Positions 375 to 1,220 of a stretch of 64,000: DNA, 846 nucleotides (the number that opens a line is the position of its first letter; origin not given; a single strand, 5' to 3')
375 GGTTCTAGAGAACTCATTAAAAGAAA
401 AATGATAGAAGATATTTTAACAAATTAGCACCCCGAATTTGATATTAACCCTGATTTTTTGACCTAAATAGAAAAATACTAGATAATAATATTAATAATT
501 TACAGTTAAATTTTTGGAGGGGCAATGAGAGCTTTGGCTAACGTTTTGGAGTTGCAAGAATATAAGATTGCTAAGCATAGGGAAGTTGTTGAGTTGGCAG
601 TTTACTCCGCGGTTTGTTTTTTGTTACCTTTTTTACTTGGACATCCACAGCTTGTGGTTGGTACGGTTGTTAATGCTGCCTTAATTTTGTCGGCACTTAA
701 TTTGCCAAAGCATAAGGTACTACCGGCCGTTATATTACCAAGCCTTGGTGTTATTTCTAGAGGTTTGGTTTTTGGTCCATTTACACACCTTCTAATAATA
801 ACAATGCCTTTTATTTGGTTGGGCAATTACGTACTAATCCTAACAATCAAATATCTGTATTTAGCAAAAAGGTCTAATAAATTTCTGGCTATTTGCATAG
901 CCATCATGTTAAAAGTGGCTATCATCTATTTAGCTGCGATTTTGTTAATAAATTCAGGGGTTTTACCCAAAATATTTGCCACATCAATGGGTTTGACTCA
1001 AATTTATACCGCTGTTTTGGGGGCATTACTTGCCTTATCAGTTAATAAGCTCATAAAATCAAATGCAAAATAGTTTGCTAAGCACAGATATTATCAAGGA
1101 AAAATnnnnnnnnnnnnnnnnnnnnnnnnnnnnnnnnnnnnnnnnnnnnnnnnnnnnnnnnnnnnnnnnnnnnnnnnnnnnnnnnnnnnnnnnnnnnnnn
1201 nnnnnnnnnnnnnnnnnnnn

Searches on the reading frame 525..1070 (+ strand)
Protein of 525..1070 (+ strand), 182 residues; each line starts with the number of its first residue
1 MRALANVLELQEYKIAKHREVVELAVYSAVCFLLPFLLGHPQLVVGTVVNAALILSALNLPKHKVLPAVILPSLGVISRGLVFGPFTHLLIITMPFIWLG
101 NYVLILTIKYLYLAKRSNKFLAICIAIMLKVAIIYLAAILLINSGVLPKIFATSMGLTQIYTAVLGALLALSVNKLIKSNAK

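Call 26: search_protein_families(library=pfam, proteins=[window:525-1070:+], max_evalue=0.001)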
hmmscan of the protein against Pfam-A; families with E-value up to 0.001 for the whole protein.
window:525-1070:+ (182 aa): 0 families

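Call 27: search_protein_families(library=ncbifam, proteins=[window:525-1070:+], max_evalue=0.001)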
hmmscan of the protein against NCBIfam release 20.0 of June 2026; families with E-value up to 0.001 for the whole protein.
window:525-1070:+ (182 aa): 0 families

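Call 42: search_protein_families(library=pfam, proteins=[window:525-1070:+], max_evalue=10)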
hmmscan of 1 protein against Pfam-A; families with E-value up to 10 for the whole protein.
window:525-1070:+ (182 aa): 1 family
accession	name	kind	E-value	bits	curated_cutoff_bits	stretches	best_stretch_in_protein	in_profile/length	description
PF14017.11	DUF4233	-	7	7.5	27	0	96-153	32-89/107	Protein of unknown function (DUF4233)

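Call 43: search_solved_structures(query=window:525-1070:+, max_evalue=10, show_alignments=2)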
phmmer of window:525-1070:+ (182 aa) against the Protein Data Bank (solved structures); distinct sequences matched with E-value up to 10: 0.

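Call 55: find_homologous_proteins(query=window:525-1070:+, max_evalue=0.001)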
Query window:525-1070:+ (182 aa): 98 proteins with E <= 0.001 among 1003 candidates.
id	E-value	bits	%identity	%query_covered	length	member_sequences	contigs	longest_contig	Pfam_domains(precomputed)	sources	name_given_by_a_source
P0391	2.0e-102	358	97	100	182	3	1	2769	-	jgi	jgi:hypothetical protein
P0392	2.3e-95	335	88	100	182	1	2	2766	-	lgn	-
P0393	1.5e-75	271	70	98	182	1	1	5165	-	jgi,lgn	-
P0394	6.0e-57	210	55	100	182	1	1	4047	-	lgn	-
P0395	3.1e-53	198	54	99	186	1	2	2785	-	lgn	-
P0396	6.1e-45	171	54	93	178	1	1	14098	-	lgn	-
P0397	3.6e-44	169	47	97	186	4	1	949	-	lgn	-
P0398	1.1e-43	167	48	95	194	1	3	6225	-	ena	-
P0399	6.2e-43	165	46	98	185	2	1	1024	-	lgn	-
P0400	1.5e-42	163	49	89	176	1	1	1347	-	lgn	-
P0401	2.4e-42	163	48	96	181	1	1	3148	-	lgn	-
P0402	2.7e-41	159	45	97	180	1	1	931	-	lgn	-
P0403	3.2e-41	159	47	87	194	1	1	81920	-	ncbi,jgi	ncbi:MAG: hypothetical protein WC717_00290 [Candidatus Micrarchaeia archaeon]|jgi:hypothetical prote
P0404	5.8e-41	158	46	92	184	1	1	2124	-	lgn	-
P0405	7.5e-41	158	47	92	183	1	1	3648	-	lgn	-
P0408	2.3e-39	153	48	81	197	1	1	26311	-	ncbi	ncbi:MAG: hypothetical protein V1866_06170 [archaeon]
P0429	4.9e-30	123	42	92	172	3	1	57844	-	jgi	jgi:hypothetical protein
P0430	8.6e-30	122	42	90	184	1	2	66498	-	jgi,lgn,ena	jgi:hypothetical protein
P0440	1.4e-28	118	45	84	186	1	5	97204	-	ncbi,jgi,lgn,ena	-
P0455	6.4e-27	113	45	82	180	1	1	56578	-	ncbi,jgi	jgi:hypothetical protein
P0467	1.7e-25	108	43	84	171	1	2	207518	-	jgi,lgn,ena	jgi:hypothetical protein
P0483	4.0e-21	94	39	82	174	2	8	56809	-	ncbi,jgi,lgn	jgi:hypothetical protein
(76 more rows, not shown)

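Call 56: find_encoding_contigs(protein=P0403, flank=4000, max_places=1)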
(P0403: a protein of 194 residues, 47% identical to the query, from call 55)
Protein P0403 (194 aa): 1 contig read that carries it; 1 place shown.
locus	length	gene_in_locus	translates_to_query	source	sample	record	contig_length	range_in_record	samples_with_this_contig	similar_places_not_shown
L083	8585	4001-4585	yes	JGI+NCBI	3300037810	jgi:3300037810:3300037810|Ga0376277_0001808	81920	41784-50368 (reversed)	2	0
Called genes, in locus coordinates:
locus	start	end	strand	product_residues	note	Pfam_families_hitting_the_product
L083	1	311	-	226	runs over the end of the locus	-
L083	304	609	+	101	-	PF04242:DUF424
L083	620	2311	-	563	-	PF13510:Fer2_4, PF12837:Fer4_6 (faint), PF14697:Fer4_21 (weak), PF22117:Fer4_Nqo3 (weak), PF12838:Fer4_7, PF13187:Fer4_9 (weak), PF02906:Fe_hyd_lg_C, PF02256:Fe_hyd_SSU, +4 more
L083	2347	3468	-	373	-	PF01512:Complex1_51K, PF10589:NADH_4Fe-4S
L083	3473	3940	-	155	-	PF01257:2Fe-2S_thioredx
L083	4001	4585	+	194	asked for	-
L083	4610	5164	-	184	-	PF00117:GATase, PF01174:SNO (faint), PF07722:Peptidase_C26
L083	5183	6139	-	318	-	PF02540:NAD_synthase (weak), PF01507:PAPS_reduct (weak), PF06508:QueC (faint), PF00958:GMP_synt_C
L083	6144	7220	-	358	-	PF13620:CarboxypepD_reg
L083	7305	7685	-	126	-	-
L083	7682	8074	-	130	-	-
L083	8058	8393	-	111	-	-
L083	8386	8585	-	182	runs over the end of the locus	-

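Call 57: find_encoding_contigs(protein=P0467, flank=4000, max_places=1)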
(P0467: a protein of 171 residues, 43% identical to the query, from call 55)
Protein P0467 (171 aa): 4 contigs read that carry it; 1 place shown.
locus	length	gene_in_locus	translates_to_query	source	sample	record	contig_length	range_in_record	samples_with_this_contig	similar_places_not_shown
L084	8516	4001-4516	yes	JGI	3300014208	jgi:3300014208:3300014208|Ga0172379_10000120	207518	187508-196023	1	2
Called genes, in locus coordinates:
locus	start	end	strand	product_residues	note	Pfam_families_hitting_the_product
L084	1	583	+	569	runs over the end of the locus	PF01547:SBP_bac_1, PF13416:SBP_bac_8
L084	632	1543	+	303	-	-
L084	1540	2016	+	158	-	PF01467:CTP_transf_like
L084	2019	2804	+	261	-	PF00702:Hydrolase (faint), PF05116:S6PP (faint), PF08282:Hydrolase_3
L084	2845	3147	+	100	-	-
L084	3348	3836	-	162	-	-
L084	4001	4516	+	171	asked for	-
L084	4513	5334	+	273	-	PF02906:Fe_hyd_lg_C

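Call 58: find_encoding_contigs(protein=P0440, flank=4000, max_places=1)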
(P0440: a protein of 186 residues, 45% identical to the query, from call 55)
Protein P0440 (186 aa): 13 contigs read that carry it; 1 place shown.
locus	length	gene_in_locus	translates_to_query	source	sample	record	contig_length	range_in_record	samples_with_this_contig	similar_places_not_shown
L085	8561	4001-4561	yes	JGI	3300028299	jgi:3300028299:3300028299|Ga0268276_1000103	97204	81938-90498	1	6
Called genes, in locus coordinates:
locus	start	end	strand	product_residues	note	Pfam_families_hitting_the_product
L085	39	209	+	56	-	-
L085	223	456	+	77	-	-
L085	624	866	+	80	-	PF01197:Ribosomal_L31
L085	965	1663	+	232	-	PF00318:Ribosomal_S2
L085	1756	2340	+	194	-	PF00889:EF_TS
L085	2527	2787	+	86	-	-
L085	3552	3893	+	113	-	PF01553:Acyltransferase (weak)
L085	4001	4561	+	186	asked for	-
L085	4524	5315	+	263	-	PF02906:Fe_hyd_lg_C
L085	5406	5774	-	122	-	-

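Call 59: find_encoding_contigs(protein=P0430, flank=4000, max_places=1)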
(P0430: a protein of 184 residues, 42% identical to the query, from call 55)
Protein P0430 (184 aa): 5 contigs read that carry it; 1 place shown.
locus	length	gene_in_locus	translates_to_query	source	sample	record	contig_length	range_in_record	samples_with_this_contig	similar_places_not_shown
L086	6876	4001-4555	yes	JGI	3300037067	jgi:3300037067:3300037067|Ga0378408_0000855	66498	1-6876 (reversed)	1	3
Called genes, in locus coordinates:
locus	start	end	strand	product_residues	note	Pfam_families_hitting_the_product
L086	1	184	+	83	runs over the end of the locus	PF01197:Ribosomal_L31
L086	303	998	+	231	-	PF00318:Ribosomal_S2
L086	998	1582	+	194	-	PF00889:EF_TS, PF25025:EF-Ts_N (faint)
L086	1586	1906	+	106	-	-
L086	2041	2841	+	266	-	-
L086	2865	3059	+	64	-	-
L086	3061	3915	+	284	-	-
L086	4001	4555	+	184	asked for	-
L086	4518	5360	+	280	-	PF02906:Fe_hyd_lg_C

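Call 66: predict_structure(alignment_id=A3)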
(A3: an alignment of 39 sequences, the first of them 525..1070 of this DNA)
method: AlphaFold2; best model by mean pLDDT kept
length: 182 residues; sequences in the alignment: 39
mean_pLDDT: 91.2   pTM: 0.85
mean pLDDT of the five models: 91.2, 90.1, 89.2, 87.9, 87.4
residues with pLDDT >= 90: 144; 70-90: 30; 50-70: 5; < 50: 3
segments of 3 or more residues with pLDDT < 50: 81-83
pLDDT, mean of each block of 10 residues (from residue 1): 91 92 96 87 93 97 95 84 62 94 97 94 97 95 92 86 97 93 75
secondary structure, 60 per line:
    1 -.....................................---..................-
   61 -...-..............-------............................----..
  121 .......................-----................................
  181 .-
elements in order: H2-38 H42-59 H66-79 H87-114 H119-143 H149-181

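Call 78: find_encoding_contigs(protein=P0429, flank=3000, max_places=1)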
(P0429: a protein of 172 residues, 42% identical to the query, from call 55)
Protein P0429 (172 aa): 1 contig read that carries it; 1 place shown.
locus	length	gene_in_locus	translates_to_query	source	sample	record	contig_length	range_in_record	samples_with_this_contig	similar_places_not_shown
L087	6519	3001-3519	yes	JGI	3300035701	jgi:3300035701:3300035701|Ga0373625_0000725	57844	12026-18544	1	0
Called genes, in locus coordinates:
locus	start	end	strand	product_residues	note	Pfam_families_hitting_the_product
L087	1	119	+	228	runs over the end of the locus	PF20143:NAD_kinase_C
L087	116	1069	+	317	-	PF01073:3Beta_HSD, PF01370:Epimerase, PF02719:Polysacc_synt_2 (weak), PF04321:RmlD_sub_bind, PF05368:NmrA (weak), PF13460:NAD_binding_10 (weak), PF16363:GDP_Man_Dehyd, PF07993:NAD_binding_4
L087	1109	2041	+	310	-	PF00890:FAD_binding_2 (faint), PF01266:DAO (faint), PF03486:HI0933_like (faint), PF07992:Pyr_redox_2, PF13738:Pyr_redox_3, PF00070:Pyr_redox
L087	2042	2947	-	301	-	PF02906:Fe_hyd_lg_C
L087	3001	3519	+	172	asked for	-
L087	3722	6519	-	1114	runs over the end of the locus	-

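Call 79: find_encoding_contigs(protein=P0455, flank=3000, max_places=1)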
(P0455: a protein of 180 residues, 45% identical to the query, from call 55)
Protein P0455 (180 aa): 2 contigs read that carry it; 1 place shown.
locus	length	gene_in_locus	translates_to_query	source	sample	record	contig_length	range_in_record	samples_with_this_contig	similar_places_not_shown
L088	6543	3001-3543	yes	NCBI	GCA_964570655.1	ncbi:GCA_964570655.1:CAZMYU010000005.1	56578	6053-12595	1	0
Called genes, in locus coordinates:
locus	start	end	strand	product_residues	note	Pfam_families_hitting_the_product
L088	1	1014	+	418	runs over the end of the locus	PF00070:Pyr_redox (faint), PF00890:FAD_binding_2 (weak), PF01134:GIDA (weak), PF01266:DAO (faint), PF01494:FAD_binding_3 (weak), PF03486:HI0933_like, PF12831:FAD_oxidored, PF22780:HI0933_like_1st, +1 more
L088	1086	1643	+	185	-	PF23477:zf_Tbcl_2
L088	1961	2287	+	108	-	-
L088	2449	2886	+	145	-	-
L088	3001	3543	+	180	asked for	-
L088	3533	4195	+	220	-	PF00300:His_Phos_1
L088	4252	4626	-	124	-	-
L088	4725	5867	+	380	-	PF13188:PAS_8 (faint), PF00989:PAS, PF08448:PAS_4, PF13426:PAS_9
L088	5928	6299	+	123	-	PF00072:Response_reg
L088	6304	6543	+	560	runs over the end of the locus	PF05157:MshEN (weak), PF00437:T2SSE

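Call 80: find_encoding_contigs(protein=P0483, flank=3000, max_places=1)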
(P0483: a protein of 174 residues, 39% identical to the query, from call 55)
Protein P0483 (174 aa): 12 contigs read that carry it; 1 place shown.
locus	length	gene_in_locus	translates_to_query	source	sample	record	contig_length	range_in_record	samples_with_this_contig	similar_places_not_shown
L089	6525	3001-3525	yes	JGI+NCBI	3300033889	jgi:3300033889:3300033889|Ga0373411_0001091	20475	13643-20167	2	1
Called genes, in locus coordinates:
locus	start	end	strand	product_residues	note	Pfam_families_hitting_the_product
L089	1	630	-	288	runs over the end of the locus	PF00009:GTP_EFTU (faint), PF00350:Dynamin_N (faint), PF01926:MMR_HSR1, PF02421:FeoB_N, PF04548:AIG1, PF07650:KH_2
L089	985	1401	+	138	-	-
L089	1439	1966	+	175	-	PF04542:Sigma70_r2, PF08281:Sigma70_r4_2, PF04545:Sigma70_r4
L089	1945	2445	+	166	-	-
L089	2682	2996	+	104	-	-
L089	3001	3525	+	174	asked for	-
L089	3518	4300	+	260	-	PF02906:Fe_hyd_lg_C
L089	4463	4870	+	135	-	PF01325:Fe_dep_repress, PF02742:Fe_dep_repr_C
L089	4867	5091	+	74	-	PF04023:FeoA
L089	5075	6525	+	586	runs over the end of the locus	?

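Call 81: find_encoding_contigs(protein=P0408, flank=3000, max_places=1)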
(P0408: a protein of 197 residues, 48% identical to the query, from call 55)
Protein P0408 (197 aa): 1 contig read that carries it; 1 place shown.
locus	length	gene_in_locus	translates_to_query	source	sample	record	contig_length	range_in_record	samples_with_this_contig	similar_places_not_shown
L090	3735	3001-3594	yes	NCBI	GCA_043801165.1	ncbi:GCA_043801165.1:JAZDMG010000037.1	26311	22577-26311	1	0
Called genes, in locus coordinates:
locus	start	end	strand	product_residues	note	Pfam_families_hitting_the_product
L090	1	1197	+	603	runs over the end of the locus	PF01512:Complex1_51K, PF10531:SLBB (weak), PF10589:NADH_4Fe-4S, PF13237:Fer4_10, PF00037:Fer4, PF12838:Fer4_7, PF13187:Fer4_9, PF14697:Fer4_21, +3 more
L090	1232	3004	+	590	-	PF13510:Fer2_4, PF10588:NADH-G_4Fe-4S_3, PF13183:Fer4_8 (weak), PF14697:Fer4_21, PF22117:Fer4_Nqo3, PF12838:Fer4_7, PF02906:Fe_hyd_lg_C, PF02256:Fe_hyd_SSU, +5 more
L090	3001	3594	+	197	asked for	-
